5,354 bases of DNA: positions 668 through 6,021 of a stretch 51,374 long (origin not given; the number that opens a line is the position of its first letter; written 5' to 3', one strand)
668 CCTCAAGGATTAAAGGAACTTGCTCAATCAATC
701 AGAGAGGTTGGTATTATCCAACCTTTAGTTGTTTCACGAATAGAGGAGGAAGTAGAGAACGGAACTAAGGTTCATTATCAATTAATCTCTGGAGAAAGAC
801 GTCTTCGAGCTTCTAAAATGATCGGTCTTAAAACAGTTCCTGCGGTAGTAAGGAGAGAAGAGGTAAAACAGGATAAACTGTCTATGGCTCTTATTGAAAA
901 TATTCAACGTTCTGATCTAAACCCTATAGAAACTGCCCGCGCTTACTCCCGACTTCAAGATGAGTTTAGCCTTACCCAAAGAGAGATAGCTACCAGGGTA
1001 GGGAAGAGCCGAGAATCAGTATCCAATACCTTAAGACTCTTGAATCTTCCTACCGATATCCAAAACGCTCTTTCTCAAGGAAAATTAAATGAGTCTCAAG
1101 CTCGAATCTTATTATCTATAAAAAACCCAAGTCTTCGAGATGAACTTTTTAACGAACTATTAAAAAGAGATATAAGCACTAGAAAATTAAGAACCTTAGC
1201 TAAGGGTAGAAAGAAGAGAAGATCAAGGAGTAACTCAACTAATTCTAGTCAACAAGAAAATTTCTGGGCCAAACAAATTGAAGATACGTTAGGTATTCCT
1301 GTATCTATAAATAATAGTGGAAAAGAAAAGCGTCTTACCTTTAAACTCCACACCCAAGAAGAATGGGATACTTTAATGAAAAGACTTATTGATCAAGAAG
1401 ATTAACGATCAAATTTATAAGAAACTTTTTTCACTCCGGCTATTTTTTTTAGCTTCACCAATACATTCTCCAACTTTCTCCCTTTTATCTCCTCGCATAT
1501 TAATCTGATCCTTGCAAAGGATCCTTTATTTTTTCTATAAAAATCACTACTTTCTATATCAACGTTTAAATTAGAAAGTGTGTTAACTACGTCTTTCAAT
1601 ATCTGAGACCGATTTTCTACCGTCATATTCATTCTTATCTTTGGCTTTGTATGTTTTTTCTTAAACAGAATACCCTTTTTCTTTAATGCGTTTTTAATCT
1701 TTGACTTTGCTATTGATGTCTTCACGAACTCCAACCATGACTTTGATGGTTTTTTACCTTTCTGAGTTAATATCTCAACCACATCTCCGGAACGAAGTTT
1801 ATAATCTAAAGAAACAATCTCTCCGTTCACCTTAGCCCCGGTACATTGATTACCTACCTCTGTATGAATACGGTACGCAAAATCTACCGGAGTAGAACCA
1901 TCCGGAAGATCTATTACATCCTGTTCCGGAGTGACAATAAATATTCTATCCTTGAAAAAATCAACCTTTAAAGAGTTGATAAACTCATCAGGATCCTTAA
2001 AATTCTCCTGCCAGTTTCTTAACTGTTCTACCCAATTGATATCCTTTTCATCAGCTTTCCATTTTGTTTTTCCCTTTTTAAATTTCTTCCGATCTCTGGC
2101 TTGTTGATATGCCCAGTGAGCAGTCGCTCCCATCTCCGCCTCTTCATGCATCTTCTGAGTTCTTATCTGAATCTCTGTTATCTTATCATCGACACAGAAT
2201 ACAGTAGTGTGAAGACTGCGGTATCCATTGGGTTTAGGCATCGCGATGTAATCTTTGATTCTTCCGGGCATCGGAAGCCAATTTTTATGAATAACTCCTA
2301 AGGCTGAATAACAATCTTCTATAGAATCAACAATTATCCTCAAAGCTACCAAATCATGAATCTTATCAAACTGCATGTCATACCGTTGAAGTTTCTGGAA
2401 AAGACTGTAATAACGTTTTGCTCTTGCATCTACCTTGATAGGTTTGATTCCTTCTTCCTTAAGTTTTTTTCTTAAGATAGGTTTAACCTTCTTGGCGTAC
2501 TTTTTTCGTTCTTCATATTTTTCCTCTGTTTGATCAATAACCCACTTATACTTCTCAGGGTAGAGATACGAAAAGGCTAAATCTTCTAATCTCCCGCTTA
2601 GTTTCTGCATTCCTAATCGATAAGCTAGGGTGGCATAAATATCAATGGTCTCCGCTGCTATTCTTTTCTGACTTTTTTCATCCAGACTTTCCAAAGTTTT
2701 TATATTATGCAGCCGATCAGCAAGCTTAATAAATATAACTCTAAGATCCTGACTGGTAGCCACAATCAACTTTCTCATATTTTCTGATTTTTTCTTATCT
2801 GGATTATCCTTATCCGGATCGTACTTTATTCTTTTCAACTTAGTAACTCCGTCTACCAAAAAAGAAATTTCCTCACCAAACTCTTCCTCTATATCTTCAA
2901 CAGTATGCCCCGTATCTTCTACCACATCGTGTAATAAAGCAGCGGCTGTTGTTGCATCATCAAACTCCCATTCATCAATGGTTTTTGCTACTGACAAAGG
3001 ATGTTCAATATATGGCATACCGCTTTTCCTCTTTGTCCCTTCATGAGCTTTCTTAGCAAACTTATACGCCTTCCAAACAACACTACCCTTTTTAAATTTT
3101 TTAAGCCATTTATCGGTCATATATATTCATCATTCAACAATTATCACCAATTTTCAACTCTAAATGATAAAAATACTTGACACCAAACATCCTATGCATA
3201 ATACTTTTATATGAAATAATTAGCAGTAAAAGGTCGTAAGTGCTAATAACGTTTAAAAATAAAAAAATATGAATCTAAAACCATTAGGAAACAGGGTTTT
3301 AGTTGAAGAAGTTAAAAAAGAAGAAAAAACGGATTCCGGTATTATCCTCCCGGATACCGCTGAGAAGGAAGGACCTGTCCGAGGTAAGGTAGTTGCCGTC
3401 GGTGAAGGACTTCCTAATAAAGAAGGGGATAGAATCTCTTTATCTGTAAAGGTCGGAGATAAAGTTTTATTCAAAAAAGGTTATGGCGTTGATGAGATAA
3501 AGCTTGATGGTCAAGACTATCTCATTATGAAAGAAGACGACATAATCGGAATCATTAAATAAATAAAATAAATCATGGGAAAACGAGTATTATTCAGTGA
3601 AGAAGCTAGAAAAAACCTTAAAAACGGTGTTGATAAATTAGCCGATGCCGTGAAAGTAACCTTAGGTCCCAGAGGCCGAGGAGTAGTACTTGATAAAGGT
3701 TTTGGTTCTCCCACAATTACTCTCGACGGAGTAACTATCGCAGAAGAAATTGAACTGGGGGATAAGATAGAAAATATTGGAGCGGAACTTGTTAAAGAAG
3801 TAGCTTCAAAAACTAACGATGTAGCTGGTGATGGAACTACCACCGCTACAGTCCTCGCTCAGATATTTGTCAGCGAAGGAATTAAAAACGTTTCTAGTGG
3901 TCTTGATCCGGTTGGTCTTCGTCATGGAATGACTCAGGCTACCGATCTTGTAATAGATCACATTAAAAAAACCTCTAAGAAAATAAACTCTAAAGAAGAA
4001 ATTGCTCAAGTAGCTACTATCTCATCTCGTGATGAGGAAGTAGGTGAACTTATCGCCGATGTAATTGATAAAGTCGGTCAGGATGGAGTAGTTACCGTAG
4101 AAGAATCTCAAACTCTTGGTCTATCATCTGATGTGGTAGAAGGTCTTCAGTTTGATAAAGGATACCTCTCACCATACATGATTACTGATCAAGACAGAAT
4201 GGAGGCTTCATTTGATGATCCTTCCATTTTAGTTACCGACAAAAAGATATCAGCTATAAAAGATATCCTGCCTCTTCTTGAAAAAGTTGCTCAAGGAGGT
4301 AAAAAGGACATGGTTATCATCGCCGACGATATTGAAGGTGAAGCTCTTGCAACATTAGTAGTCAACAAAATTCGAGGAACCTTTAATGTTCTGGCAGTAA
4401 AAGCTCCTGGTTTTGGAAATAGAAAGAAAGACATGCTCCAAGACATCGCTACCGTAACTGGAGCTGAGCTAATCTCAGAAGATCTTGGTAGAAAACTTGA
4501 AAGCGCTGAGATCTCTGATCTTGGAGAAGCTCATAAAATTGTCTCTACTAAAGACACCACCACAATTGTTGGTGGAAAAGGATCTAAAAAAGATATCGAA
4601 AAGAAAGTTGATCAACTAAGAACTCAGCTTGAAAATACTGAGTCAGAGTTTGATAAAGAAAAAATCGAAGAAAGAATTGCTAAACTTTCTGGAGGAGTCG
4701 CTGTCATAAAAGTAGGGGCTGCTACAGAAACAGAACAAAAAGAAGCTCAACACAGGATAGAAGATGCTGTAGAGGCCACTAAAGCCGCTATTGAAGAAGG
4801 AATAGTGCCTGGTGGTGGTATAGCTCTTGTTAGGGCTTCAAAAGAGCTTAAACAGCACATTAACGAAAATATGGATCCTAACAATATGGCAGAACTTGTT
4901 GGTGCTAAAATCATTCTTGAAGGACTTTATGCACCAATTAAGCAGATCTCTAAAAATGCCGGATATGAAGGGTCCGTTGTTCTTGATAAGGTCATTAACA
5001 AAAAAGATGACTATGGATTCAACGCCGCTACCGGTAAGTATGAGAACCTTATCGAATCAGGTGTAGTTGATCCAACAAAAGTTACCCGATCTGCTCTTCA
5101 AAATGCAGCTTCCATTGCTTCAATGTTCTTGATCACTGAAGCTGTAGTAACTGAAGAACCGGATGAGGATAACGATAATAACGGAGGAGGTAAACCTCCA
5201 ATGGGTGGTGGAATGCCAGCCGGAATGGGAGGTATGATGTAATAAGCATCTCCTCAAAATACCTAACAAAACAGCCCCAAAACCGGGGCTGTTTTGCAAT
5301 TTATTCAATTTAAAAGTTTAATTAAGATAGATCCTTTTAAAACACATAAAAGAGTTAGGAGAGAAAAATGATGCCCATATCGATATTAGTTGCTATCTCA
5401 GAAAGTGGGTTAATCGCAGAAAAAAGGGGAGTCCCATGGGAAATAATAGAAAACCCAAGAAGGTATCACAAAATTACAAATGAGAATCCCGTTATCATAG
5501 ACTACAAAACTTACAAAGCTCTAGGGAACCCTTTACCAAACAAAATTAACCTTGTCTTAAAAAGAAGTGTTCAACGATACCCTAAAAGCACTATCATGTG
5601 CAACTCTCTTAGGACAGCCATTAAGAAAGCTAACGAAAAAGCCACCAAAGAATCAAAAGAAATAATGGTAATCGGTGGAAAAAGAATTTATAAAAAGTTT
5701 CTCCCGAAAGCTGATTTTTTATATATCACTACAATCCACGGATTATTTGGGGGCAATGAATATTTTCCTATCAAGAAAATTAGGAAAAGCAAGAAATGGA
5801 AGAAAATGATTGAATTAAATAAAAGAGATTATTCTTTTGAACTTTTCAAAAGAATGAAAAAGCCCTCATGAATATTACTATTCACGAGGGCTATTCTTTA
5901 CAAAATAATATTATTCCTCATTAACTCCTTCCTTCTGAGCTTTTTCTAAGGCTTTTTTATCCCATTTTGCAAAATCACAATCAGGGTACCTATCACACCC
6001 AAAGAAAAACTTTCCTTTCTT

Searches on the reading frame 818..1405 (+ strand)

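Call 40: search_protein_families(library=pfam, proteins=[window:818-1405:+], max_evalue=0.001)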
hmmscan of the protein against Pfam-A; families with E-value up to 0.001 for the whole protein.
window:818-1405:+ (195 aa): 3 families
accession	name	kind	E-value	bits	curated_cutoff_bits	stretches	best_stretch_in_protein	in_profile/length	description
PF17762.8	HTH_ParB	-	1.1e-32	112.6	22.6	1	33-132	2-101/102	ParB HTH domain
PF13545.12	HTH_Crp_2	-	0.00021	21.6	27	1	47-75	18-46/70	Crp-like helix-turn-helix domain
PF12959.12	DUF3848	-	0.00053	20.4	30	1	76-122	36-80/95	Protein of unknown function (DUF3848)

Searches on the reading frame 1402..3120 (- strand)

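Call 40: search_protein_families(library=pfam, proteins=[window:1402-3120:-], max_evalue=0.001)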
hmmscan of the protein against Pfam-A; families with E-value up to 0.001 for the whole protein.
window:1402-3120:- (572 aa): 7 families
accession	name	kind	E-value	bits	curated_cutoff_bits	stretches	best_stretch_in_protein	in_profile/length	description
PF13328.12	HD_4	-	7e-47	159.5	27.2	1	18-171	1-155/156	HD domain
PF04607.23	RelA_SpoT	-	2.7e-38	131.2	27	1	233-341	2-111/113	Region found in RelA / SpoT proteins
PF02824.27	TGS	-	6.4e-25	87.4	22.2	1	393-452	1-60/60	TGS domain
PF01966.28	HD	-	6.7e-12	46.2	22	1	37-139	1-115/116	HD domain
PF13291.12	ACT_4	-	5.2e-07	30.7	27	1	495-566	7-78/80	ACT domain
PF02597.26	ThiS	-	0.00063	20.7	22.5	0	428-452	44-71/76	ThiS family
PF22629.2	ACT_AHAS_ss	-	0.00064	20.3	27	0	498-563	2-65/67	AHAS small subunit-like ACT domain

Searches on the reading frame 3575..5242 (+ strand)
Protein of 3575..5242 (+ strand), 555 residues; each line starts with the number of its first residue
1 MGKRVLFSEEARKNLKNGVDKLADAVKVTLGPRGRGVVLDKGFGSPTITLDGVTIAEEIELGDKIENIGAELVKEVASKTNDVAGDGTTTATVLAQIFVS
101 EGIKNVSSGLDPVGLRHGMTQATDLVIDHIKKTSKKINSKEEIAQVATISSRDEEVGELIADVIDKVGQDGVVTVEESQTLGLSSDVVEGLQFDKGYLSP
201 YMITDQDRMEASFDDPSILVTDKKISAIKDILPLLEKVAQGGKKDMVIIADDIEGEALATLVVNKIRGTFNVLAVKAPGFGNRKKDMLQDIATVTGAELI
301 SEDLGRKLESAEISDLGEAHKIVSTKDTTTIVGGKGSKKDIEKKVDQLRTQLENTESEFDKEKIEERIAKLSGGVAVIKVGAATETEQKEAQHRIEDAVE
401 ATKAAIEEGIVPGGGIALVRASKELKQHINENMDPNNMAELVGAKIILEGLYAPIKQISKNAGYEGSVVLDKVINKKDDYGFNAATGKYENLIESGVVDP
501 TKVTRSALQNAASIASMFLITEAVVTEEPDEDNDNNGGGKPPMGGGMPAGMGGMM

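Call 40: search_protein_families(library=pfam, proteins=[window:3575-5242:+], max_evalue=0.001)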
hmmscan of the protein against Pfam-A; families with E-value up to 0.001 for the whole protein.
window:3575-5242:+ (555 aa): 1 family
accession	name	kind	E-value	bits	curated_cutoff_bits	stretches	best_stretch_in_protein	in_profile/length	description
PF00118.29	Cpn60_TCP1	-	2e-67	228.4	34.3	1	22-527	1-488/490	TCP-1/cpn60 chaperonin family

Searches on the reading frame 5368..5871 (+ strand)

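Call 40: search_protein_families(library=pfam, proteins=[window:5368-5871:+], max_evalue=0.001)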
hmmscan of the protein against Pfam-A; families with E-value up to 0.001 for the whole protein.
window:5368-5871:+ (167 aa): 1 family
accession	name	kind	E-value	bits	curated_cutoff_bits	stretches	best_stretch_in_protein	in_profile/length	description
PF00186.24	DHFR_1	-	4.6e-30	104.9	25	1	4-149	2-139/159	Dihydrofolate reductase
